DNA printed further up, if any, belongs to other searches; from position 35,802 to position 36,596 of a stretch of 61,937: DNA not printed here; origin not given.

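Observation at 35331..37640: DUF4411 (PIN-like) / ImmA-IrrE metallopeptidase two-gene module embedded in gene debris - a small defence/addiction islet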

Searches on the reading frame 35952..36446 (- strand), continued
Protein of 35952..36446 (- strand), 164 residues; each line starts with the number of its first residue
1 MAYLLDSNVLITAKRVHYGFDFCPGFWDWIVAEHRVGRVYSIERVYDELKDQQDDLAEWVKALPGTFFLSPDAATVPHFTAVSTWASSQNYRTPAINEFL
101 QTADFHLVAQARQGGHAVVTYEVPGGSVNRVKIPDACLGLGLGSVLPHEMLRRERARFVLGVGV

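Call 30: find_related_loci(query=A1, collection=genome_contigs, flank=7000)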
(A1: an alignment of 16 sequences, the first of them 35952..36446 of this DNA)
Query A1 (164 aa) in genome_contigs; peptide patterns used: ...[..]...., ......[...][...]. (x = any residue, [..] = any of these).
600 stretches matched a pattern (row limit reached: there are more); 540 encode a relative of the query (tblastn E <= 1e-3); the best 80 are kept; 80 distinct loci.
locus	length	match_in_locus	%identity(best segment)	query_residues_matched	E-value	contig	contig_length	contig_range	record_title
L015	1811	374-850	64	1-159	2e-73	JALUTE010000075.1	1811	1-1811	MAG: Methyloligella sp. isolate S146_metabat2_scaf2bin.230 S146_NODE_131748_length_1811_cov_0.973278, whole genome shotg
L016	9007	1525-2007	60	1-161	3e-66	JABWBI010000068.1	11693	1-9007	MAG: Candidatus Sumerlaeia bacterium isolate MAG_26 scaffold_6457, whole genome shotgun sequence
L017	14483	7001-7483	61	1-161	7e-66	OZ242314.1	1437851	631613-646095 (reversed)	MAG: Tepidiformaceae bacterium isolate 3c820463-a1c9-49a0-8b2b-ff86738c7aa6 genome assembly, chromosome: 1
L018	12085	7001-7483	58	1-161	4e-65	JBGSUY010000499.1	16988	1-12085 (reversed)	MAG: Chromatiaceae bacterium isolate JTS-AC444 k141_1722336, whole genome shotgun sequence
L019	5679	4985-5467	56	1-161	4e-65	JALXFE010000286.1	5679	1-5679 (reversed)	MAG: Thermoanaerobaculia bacterium isolate V2_maxbin2_scaf2bin.072 V2_NODE_3053_length_5679_cov_6.426333, whole genome s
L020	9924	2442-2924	58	1-161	9e-65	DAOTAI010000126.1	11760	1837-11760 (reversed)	MAG TPA_asm: Acidobacteriota bacterium isolate AMR_MDS_2037 NODE_4634_length_11760_cov_4.445280, whole genome shotgun se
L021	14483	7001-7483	60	1-161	3e-64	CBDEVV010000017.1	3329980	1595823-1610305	MAG: Dehalococcoidia bacterium isolate ccfee1fd-fe4d-4b79-97f1-fb044a699873 genome assembly, contig: contig_16, whole ge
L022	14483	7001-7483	58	1-161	4e-64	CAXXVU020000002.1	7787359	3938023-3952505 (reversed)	MAG: Vicinamibacterales bacterium isolate bab29b19-afa8-4b77-beae-9eb7b8b40fcf genome assembly, contig: contig_2, whole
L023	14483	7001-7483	59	1-161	7e-64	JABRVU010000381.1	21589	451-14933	MAG: Phycisphaerae bacterium isolate MAG-02r c_000000000545, whole genome shotgun sequence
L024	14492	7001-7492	55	1-164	1e-63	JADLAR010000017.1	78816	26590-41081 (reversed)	MAG: Candidatus Sumerlaeota bacterium isolate SJ135 c_000000355881, whole genome shotgun sequence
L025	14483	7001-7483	59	1-161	4e-63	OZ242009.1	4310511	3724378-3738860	MAG: Dehalococcoidia bacterium isolate 899261b6-bc8c-404b-9ed8-1f9bb82080cc genome assembly, chromosome: 1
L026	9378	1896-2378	58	1-161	4e-63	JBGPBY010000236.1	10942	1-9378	MAG: Terriglobia bacterium isolate OBJ_0618_050_62 k141_947596_length_10942_cov_13.0000, whole genome shotgun sequence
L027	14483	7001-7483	57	1-161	8e-63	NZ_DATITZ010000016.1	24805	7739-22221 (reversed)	MAG: Thiocapsa sp. isolate SMAG_U15968 k141_882327, whole genome shotgun sequence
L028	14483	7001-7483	57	1-161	6e-63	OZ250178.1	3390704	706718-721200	MAG: Candidatus Foliamicus sp. isolate ac1afad2-df65-4484-8806-aab42824610e genome assembly, chromosome: 1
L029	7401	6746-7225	59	1-160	5e-63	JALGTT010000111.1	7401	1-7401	MAG: Candidatus Hebobacteria bacterium isolate Meg22_1012_Bin_273 Meg22_1012_Bin_273_scaffold_57004, whole genome shotgu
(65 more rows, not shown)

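Call 46: search_solved_structures(query=A1, max_evalue=0.01, show_alignments=1)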
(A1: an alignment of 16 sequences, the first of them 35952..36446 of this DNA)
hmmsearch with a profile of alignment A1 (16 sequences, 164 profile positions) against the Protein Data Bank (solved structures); distinct sequences matched with E-value up to 0.01: 2.
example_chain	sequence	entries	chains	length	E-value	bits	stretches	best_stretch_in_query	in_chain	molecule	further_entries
9vzy_D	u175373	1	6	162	2.3e-09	40.6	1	24-146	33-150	DUF4411 family protein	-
9vzz_A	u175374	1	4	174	4.5e-09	39.6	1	25-146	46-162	DUF4411 family protein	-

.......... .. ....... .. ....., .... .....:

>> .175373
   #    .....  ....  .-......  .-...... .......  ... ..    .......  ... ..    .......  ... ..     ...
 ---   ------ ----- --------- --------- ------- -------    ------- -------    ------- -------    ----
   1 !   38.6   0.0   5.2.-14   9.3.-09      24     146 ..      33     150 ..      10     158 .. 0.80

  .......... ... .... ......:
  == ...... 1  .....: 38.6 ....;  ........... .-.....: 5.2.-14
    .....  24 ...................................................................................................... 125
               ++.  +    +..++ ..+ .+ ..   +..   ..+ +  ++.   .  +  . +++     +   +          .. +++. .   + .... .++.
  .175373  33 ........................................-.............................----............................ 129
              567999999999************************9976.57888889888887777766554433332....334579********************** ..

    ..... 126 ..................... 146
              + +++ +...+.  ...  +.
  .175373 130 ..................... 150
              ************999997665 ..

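Call 63: search_dna_similar(query=window:35952-36446:-, collection=plasmids, mode=protein, max_rows=15)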
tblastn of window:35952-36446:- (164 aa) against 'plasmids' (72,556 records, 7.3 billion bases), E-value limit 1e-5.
Records with a match: 35; places in all: 35; records where one place covers at least 80% of the query: 35.
Best place of each record, by identity: <60% 35.
By first word of the organism name: Sinorhizobium 15; Enterobacter 3; Sphingomonas 2; Rhizobium 2; Croceicoccus 1; Acetobacter 1; Gordonia 1; Arthrobacter 1; Komagataeibacter 1; Pseudoalteromonas 1; and 7 more.
By predicted mobility (MOB-suite, as given by PLSDB): conjugative 19; non-mobilizable 11; mobilizable 5.
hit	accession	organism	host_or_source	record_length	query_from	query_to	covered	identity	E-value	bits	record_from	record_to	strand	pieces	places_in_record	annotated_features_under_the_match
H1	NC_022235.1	Sphingomonas sp. ERG5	-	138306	3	164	99%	54.9%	8e-52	183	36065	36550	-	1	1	DUF4411 family protein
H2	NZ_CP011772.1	Croceicoccus naphthovorans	-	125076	3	161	97%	55.3%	3e-52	184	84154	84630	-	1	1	DUF4411 family protein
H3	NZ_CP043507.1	Acetobacter vaccinii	cell culture,blue berry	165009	1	163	99%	53.4%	6e-52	184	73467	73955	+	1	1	DUF4411 family protein | ImmA/IrrE family metallo-endopeptidase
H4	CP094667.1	Gordonia amicalis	cell culture,river sand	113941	3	160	96%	43.8%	2e-31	125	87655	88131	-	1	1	DUF4411 family protein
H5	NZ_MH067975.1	Arthrobacter sp.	-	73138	3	158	95%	42.8%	1e-32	129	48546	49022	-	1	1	DUF4411 family protein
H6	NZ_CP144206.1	Sinorhizobium chiapasense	mixed culture,rhizosphere soil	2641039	1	159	97%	41.4%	1e-27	114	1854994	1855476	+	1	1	none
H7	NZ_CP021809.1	Sinorhizobium meliloti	Medicago sativa,Single Cell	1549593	1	159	97%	40.7%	4e-27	112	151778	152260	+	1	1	none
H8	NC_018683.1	Sinorhizobium meliloti Rm41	-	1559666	1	159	97%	40.7%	4e-27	112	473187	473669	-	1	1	none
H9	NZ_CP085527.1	Sinorhizobium meliloti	Medicago,cell culture,lupulina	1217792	1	159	97%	40.7%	5e-27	112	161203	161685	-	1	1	none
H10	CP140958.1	Sinorhizobium meliloti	Medicago lupulina,whole organism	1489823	1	159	97%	40.7%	6e-27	112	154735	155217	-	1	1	DUF4411 family protein | XRE family transcriptional regulator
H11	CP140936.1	Sinorhizobium meliloti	Medicago lupulina,whole organism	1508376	1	159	97%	40.7%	6e-27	112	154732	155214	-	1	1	DUF4411 family protein | XRE family transcriptional regulator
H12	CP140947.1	Sinorhizobium meliloti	Medicago lupulina,whole organism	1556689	1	159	97%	40.7%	6e-27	112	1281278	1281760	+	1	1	DUF4411 family protein | XRE family transcriptional regulator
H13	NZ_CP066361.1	Sinorhizobium meliloti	Medicago lupulina L.,nodules of ...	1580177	1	159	97%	40.7%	6e-27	112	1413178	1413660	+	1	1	none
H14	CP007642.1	Rhizobium etli bv. phaseoli str. IE4803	Phaseolus vulgaris,whole organism,nodule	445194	1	159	97%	39.6%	9e-26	108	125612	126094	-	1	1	hypothetical protein (x2)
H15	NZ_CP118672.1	Komagataeibacter nataicola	mixed culture,Kombucha tea culture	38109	1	163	99%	38.4%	4e-30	121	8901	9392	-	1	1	DUF4411 family protein | ImmA/IrrE family metallo-endopeptidase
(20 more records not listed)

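Call 64: search_dna_similar(query=window:35952-36446:-, collection=phages, mode=protein, max_rows=10)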
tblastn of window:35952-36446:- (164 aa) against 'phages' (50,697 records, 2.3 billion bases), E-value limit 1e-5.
Records with a match: 2; places in all: 2; records where one place covers at least 80% of the query: 2.
Best place of each record, by identity: <60% 2.
By first word of the organism name: Bacteriophage 2.
By host as written in the record: - 2.
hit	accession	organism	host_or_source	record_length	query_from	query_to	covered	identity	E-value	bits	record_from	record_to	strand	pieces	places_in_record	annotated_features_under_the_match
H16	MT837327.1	Bacteriophage sp.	human fecal samples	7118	3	158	95%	30.1%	2e-8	58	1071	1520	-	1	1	record has no annotation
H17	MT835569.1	Bacteriophage sp.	human fecal samples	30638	3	152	91%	26.9%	1e-11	67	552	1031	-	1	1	record has no annotation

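Call 65: get_annotated_region(hit=H1, flank=7000)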
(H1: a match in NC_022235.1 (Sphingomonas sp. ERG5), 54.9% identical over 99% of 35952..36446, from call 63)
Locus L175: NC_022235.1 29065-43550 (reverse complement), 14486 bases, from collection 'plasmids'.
description: Sphingomonas sp. ERG5 plasmid pCADAB1, complete sequence
organism: Sphingomonas sp. ERG5 (NCBI taxid 1381597)
taxonomy: Bacteria; Pseudomonadota; Alphaproteobacteria; Sphingomonadales; Sphingomonadaceae; Sphingomonas; Sphingomonas sp. ERG5
host: -; source: -; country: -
typing (MOB-suite, as given by PLSDB): conjugative; replicon rep_cluster_374; relaxase MOBF; mating-pair formation MPF_F
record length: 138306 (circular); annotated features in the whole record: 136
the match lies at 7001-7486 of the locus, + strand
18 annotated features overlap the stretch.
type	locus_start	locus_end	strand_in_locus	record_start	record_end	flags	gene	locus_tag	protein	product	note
CDS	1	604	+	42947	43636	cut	-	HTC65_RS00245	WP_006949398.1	pentapeptide repeat-containing protein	-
CDS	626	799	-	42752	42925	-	-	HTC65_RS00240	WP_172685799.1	hypothetical protein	-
CDS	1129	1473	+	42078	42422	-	-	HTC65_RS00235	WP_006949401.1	thermonuclease family protein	-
CDS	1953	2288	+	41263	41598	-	-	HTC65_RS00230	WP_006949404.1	single-stranded DNA-binding protein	-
CDS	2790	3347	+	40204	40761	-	-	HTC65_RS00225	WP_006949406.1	hypothetical protein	-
CDS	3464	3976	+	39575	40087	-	-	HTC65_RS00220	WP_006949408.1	MucR family transcriptional regulator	-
CDS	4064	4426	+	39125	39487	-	-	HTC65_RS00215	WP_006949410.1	antitoxin Xre/MbcA/ParS toxin-binding domain-containing protein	-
CDS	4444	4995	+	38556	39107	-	-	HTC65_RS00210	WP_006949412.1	RES domain-containing protein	-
CDS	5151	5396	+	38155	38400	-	-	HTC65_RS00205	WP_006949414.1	AbrB/MazE/SpoVT family DNA-binding domain-containing protein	-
CDS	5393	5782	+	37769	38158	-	-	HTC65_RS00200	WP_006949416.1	type II toxin-antitoxin system VapC family toxin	-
CDS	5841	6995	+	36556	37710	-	-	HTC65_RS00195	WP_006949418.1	ImmA/IrrE family metallo-endopeptidase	-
CDS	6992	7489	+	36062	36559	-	-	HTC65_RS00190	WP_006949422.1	DUF4411 family protein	-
CDS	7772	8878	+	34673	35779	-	-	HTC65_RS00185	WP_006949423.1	DUF2493 domain-containing protein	-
CDS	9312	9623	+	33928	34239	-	-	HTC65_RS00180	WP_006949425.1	hypothetical protein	-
CDS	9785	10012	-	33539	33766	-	-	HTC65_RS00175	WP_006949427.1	hypothetical protein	-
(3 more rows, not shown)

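Call 66: get_annotated_region(hit=H3, flank=7000)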
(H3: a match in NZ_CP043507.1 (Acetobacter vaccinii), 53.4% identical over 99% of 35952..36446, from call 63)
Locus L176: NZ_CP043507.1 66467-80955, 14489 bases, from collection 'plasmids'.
description: Acetobacter vaccinii strain KACC 21233 plasmid unnamed1, complete sequence
organism: Acetobacter vaccinii (NCBI taxid 2592655)
taxonomy: Bacteria; Pseudomonadota; Alphaproteobacteria; Rhodospirillales; Acetobacteraceae; Acetobacter; Acetobacter vaccinii
host: -; source: cell culture,blue berry; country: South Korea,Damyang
typing (MOB-suite, as given by PLSDB): mobilizable; relaxase MOBP
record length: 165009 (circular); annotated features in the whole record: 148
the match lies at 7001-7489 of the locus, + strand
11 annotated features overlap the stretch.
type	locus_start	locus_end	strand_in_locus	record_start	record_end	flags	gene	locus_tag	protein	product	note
CDS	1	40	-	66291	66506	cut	-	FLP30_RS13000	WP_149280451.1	hypothetical protein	-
CDS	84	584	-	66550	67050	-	-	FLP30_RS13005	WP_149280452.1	hypothetical protein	-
CDS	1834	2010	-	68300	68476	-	-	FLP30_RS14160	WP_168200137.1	hypothetical protein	-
CDS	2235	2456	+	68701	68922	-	-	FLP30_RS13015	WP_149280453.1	helix-turn-helix domain-containing protein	-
CDS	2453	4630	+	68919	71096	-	-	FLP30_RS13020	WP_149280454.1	N-6 DNA methylase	GO:0006306 - DNA methylation [Evidence IEA]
CDS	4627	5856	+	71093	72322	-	-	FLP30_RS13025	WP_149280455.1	restriction endonuclease subunit S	GO:0006304 - DNA modification [Evidence IEA]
CDS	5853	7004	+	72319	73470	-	-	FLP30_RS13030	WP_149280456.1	ImmA/IrrE family metallo-endopeptidase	-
CDS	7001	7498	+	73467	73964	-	-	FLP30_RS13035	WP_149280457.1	DUF4411 family protein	-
CDS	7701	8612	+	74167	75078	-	-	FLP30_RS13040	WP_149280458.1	Abi family protein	-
CDS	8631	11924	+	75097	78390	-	-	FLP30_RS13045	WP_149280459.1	type I restriction endonuclease subunit R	-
CDS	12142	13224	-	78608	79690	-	-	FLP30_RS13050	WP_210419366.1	IS5 family transposase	-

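Call 76: predict_structure(alignment_id=A3)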
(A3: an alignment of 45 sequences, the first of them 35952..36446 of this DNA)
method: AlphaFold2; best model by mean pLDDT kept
length: 164 residues; sequences in the alignment: 45
mean_pLDDT: 92.0   pTM: 0.86
mean pLDDT of the five models: 92.0, 90.7, 90.4, 87.3, 86.7
residues with pLDDT >= 90: 130; 70-90: 27; 50-70: 6; < 50: 1
segments of 3 or more residues with pLDDT < 50: none
pLDDT, mean of each block of 10 residues (from residue 1): 95 84 85 96 95 90 96 97 96 96 97 97 90 96 95 82 53
secondary structure, 60 per line:
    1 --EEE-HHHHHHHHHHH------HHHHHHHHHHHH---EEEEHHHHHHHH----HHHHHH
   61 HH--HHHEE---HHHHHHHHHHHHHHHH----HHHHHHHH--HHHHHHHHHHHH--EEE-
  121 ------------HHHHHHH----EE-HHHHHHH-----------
elements in order: E3-5 H7-17 H24-35 E39-42 H43-50 H55-62 H73-88 H93-100 H103-114 E117-119 H133-139 H147-153

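Call 80: fold_search(model_id=the predicted structure, library=pdb)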
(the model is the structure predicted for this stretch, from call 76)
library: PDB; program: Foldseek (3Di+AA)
matches with E <= 10: 163; with E <= 0.001: 1
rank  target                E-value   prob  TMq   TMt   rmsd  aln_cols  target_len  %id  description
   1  5ecd_A                8.8e-04  1.00  0.53  0.65   4.6       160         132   15  Structure of the Shigella flexneri VapC mutant D98N crystal form 1 (released 2016-02-17)
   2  2h1c_A                1.4e-03  1.00  0.54  0.62   4.2       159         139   16  Crystal Structure of FitAcB from Neisseria gonorrhoeae (released 2006-09-26)
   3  2bsq_A                1.5e-03  1.00  0.54  0.61   4.5       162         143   15  FitAB bound to DNA (released 2006-08-24)
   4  5ecw_B                2.4e-03  1.00  0.52  0.67   4.7       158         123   14  Structure of the Shigella flexneri VapC mutant D7A (released 2016-02-17)
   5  5ed0_A                2.5e-03  1.00  0.51  0.62   4.8       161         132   14  Structure of the Shigella flexneri VapC mutant D7N (released 2016-02-17)
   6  5ecw_A                3.4e-03  1.00  0.50  0.60   5.4       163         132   13  Structure of the Shigella flexneri VapC mutant D7A (released 2016-02-17)
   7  6a7v_A                3.8e-03  1.00  0.52  0.61   5.5       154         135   18  Crystal structure of Mycobacterium tuberculosis VapBC11 toxin-antitoxin complex (released 2018-10-10)
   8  3zvk_A                4.3e-03  1.00  0.54  0.64   4.8       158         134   13  Crystal structure of VapBC2 from Rickettsia felis bound to a DNA fragment from their promoter (released 2011-12-14)
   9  1v8p_C                4.6e-03  1.00  0.51  0.60   4.7       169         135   15  Crystal structure of PAE2754 from Pyrobaculum aerophilum (released 2004-02-10)
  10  3h87_B                5.1e-03  1.00  0.57  0.66   4.5       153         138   12  Rv0301 Rv0300 Toxin Antitoxin Complex from Mycobacterium tuberculosis (released 2009-05-05)
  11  3h87_A                5.1e-03  1.00  0.54  0.63   4.9       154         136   14  Rv0301 Rv0300 Toxin Antitoxin Complex from Mycobacterium tuberculosis (released 2009-05-05)
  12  3zvk_C                5.5e-03  1.00  0.54  0.65   4.3       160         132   11  Crystal structure of VapBC2 from Rickettsia felis bound to a DNA fragment from their promoter (released 2011-12-14)
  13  3zvk_B                6.1e-03  1.00  0.57  0.68   4.1       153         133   12  Crystal structure of VapBC2 from Rickettsia felis bound to a DNA fragment from their promoter (released 2011-12-14)
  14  1v8p_A                8.2e-03  1.00  0.51  0.61   4.5       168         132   12  Crystal structure of PAE2754 from Pyrobaculum aerophilum (released 2004-02-10)
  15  6nkl_A                8.7e-03  1.00  0.54  0.65   4.5       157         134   15  2.2 A resolution structure of VapBC-1 from nontypeable Haemophilus influenzae (released 2019-04-10)
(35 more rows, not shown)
